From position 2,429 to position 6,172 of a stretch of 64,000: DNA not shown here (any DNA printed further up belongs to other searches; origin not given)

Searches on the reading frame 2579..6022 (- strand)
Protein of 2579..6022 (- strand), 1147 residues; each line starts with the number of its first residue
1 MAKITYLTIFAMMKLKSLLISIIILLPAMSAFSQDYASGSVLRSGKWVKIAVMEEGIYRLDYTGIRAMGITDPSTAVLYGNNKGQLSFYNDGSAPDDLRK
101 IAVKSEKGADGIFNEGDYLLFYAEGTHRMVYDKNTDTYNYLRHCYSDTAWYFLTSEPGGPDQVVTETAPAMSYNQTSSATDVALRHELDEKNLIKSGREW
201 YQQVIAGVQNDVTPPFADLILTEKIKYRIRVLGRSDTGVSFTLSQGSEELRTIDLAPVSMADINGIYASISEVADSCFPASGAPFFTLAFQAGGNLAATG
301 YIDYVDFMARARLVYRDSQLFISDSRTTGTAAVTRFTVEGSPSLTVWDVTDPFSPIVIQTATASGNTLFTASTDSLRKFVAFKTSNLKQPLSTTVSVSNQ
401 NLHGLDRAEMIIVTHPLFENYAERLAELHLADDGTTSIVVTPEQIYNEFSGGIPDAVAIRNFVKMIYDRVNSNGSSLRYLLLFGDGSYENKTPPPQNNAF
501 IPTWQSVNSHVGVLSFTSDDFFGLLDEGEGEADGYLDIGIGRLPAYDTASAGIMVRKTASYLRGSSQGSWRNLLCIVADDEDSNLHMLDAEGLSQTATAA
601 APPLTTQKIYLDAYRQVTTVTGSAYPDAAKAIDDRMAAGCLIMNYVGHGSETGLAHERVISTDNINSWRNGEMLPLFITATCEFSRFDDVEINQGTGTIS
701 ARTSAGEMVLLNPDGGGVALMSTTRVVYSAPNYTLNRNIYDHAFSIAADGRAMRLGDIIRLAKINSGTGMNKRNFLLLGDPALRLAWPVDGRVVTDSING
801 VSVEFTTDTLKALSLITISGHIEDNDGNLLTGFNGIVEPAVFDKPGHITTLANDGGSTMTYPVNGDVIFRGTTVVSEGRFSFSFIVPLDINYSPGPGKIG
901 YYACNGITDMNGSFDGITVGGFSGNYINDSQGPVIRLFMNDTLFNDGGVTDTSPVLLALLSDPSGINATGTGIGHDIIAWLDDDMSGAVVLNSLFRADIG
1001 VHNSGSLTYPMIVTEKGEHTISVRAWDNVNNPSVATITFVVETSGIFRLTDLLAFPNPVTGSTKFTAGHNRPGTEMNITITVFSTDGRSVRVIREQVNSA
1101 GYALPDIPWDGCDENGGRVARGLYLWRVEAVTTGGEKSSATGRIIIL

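Call 90: search_protein_families(library=pfam, proteins=[window:2579-6022:-], max_evalue=0.00001)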
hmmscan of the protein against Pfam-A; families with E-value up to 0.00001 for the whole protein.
window:2579-6022:- (1147 aa): 1 family
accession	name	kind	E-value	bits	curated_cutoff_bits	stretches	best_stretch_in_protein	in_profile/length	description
PF01364.23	Peptidase_C25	-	3.4e-103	346.2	23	1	410-785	1-374/374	Peptidase family C25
